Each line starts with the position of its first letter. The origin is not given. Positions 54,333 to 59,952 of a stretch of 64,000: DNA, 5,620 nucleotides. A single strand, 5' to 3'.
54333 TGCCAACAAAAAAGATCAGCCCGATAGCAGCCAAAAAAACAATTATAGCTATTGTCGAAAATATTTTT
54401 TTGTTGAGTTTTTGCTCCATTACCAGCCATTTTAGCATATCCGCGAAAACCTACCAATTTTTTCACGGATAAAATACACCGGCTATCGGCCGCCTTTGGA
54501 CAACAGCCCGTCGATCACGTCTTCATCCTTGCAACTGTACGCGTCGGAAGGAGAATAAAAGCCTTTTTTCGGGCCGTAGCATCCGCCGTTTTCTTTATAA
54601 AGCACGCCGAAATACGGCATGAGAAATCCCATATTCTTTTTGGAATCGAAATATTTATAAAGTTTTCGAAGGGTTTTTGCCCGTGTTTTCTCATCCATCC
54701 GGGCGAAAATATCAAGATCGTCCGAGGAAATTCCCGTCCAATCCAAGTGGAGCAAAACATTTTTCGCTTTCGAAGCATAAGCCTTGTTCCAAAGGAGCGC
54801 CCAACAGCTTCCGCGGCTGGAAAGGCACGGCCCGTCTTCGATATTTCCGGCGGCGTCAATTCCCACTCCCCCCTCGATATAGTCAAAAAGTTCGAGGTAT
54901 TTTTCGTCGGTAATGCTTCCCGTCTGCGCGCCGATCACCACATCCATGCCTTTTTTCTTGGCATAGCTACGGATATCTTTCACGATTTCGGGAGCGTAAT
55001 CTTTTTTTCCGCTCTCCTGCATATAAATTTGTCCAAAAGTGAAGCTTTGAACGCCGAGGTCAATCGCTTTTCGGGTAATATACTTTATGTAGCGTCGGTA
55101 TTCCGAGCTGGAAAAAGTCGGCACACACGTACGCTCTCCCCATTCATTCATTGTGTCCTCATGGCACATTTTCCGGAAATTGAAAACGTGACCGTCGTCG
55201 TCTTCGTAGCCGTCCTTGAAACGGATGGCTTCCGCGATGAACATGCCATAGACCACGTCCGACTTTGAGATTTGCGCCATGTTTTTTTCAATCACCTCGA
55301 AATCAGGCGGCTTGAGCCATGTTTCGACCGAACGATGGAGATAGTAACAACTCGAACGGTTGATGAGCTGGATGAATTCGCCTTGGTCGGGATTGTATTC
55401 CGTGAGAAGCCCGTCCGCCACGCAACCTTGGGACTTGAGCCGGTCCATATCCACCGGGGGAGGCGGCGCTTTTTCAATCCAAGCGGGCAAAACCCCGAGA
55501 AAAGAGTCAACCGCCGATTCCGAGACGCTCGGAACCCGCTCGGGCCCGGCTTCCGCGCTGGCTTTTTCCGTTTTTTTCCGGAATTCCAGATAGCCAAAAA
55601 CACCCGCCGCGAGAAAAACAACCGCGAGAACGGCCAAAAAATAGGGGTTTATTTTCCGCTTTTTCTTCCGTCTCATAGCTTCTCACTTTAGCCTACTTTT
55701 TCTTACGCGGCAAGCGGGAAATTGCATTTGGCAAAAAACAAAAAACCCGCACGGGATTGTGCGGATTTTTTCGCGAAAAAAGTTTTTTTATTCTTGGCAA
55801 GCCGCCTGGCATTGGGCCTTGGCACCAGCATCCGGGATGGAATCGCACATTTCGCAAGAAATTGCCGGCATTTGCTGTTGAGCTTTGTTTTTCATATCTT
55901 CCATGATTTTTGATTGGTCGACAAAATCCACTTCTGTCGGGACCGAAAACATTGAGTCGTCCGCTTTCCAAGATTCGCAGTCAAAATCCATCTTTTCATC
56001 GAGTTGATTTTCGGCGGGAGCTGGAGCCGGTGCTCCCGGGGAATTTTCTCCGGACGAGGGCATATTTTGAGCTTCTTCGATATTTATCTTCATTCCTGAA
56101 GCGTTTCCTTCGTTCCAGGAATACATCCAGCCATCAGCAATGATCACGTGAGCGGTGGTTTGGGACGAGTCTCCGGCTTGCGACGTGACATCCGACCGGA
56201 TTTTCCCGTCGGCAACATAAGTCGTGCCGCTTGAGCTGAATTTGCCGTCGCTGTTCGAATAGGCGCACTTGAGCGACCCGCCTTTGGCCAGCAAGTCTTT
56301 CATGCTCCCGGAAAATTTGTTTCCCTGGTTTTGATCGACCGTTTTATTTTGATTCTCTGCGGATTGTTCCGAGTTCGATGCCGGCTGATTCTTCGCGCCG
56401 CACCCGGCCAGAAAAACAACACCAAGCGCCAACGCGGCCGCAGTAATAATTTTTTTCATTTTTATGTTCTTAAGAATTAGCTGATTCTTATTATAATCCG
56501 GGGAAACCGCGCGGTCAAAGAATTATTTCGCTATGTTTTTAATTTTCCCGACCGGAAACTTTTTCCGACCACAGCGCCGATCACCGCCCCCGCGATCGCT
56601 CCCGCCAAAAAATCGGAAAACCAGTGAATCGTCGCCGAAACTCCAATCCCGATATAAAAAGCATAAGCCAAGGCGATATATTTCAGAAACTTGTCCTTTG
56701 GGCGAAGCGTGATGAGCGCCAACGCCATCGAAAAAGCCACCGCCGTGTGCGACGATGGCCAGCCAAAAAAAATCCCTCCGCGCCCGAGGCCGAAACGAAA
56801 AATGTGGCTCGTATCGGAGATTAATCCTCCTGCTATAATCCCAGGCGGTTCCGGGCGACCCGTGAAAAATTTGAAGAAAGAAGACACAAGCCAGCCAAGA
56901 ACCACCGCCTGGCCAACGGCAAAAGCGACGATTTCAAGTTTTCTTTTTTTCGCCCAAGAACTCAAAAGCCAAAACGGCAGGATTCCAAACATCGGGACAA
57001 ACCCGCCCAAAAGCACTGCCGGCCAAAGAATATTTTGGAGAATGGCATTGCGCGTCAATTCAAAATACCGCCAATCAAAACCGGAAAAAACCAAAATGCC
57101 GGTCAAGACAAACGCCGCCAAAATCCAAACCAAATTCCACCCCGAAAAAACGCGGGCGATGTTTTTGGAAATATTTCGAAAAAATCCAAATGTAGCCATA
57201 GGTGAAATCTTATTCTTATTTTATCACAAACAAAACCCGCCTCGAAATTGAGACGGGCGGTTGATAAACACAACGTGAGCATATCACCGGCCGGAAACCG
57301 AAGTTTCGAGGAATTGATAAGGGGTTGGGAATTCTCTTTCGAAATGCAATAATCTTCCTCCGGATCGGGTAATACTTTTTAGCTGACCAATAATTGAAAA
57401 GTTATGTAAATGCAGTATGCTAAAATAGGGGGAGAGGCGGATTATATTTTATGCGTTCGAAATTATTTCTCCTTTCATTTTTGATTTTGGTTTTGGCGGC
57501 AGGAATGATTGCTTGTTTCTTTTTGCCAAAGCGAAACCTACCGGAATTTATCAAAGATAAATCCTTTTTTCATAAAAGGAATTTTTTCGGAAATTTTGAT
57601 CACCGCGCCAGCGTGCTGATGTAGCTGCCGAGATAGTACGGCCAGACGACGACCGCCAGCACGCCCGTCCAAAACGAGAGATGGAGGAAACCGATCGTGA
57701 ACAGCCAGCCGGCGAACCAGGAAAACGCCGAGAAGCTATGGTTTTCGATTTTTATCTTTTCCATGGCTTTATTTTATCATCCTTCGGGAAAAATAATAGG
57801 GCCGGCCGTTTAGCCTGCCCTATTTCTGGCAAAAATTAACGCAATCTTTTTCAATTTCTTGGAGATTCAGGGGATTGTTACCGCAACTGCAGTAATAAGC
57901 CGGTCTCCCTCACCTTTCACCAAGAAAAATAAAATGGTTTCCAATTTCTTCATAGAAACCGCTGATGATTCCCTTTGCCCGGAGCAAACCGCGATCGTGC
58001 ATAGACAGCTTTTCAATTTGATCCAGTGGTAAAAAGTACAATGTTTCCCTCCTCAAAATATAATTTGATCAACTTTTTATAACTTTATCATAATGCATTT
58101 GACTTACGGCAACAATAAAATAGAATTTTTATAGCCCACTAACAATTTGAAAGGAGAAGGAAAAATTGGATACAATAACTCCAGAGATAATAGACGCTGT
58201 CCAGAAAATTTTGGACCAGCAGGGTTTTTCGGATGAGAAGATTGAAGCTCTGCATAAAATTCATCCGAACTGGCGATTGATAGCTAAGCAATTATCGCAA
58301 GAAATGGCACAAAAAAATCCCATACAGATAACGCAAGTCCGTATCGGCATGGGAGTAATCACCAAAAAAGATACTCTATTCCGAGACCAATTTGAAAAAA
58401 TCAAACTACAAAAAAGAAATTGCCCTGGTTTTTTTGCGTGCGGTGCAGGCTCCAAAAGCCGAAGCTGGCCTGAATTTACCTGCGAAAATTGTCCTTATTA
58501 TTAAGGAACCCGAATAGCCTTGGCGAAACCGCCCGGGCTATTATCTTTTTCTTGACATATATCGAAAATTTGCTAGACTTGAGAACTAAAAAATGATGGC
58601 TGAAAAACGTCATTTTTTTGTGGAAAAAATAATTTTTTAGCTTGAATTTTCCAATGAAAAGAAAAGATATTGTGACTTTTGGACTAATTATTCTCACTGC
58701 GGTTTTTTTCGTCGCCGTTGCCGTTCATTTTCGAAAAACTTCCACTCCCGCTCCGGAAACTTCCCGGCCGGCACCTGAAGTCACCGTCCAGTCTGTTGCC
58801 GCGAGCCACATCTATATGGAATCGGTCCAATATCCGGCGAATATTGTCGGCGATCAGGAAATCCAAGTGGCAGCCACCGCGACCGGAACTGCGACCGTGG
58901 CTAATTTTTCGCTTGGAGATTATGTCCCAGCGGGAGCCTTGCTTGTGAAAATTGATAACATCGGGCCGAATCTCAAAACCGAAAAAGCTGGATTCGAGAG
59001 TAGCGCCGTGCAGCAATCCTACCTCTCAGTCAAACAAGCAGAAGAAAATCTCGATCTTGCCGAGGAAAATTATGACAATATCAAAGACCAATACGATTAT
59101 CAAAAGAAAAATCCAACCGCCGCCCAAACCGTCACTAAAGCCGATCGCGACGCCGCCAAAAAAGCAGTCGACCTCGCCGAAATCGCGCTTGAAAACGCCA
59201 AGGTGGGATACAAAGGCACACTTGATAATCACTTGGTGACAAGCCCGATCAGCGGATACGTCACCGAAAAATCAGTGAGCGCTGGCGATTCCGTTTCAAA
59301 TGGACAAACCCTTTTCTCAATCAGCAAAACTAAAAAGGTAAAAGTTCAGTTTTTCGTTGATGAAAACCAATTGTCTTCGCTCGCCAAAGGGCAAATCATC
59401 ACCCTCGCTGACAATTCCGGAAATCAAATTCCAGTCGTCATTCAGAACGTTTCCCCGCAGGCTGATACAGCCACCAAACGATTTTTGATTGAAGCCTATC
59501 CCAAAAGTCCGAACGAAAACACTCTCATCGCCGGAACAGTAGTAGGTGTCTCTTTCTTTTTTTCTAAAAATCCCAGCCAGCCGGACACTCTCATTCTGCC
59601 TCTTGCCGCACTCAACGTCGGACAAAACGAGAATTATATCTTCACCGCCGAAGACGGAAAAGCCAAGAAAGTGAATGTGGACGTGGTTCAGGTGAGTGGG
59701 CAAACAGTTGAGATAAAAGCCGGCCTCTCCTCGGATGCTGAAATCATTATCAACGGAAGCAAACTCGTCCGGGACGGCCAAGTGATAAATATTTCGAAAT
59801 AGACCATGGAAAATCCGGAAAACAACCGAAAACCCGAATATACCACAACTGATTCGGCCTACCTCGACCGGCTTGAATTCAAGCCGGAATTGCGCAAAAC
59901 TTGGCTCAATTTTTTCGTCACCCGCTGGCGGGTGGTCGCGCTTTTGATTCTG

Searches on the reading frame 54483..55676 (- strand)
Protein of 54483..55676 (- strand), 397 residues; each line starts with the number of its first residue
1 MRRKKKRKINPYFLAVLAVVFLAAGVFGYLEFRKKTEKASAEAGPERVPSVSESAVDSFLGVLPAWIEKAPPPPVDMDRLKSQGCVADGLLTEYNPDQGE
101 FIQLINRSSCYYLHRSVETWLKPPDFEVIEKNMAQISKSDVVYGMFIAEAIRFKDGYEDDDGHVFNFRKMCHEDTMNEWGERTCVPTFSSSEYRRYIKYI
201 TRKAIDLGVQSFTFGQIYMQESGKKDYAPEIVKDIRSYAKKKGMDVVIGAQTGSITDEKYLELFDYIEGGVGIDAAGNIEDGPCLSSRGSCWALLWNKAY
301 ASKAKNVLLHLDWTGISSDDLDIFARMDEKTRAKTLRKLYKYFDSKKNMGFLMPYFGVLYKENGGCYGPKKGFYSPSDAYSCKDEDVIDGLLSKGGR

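Call 9: search_protein_families(library=pfam, proteins=[window:54483-55676:-], max_evalue=0.001)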
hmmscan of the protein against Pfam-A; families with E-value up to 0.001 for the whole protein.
window:54483-55676:- (397 aa): 0 families

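Call 17: search_protein_families(library=pfam, proteins=[window:54483-55676:-], max_evalue=10)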
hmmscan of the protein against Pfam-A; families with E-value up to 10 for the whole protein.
window:54483-55676:- (397 aa): 1 family
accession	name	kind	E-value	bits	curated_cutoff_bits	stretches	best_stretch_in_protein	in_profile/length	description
PF12125.13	Beta-TrCP_D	-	0.069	13.7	25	1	96-123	9-36/39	D domain of beta-TrCP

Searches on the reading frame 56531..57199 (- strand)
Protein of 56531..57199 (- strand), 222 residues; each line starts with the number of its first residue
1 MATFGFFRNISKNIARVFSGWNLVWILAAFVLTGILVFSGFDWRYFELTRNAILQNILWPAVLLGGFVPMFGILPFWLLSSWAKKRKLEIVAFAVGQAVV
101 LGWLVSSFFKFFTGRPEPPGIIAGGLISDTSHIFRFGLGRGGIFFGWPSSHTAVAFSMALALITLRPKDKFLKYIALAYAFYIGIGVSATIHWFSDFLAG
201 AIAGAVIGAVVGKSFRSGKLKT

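Call 9: search_protein_families(library=pfam, proteins=[window:56531-57199:-], max_evalue=0.001)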
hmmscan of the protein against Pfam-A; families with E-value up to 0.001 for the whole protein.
window:56531-57199:- (222 aa): 2 families
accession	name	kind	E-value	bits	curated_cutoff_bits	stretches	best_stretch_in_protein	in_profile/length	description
PF01569.27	PAP2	-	1.3e-12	48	27.2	1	95-211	5-121/130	PAP2 superfamily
PF14378.12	PAP2_3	-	0.00037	20.8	27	0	77-207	49-187/190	PAP2 superfamily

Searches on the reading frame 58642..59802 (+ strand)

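Call 9: search_protein_families(library=pfam, proteins=[window:58642-59802:+], max_evalue=0.001)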
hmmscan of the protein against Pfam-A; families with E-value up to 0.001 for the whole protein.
window:58642-59802:+ (386 aa): 3 families
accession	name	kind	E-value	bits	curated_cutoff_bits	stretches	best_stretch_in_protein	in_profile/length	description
PF13437.12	HlyD_3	-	1.1e-15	58.7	22.2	1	199-291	2-97/106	HlyD family secretion protein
PF16576.10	HlyD_D23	-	9.5e-15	54.9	30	1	123-279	59-193/214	Barrel-sandwich domain of CusB or HlyD membrane-fusion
PF13533.13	Biotin_lipoyl_2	-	0.00062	20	29.8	0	199-227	3-31/32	Biotin-lipoyl like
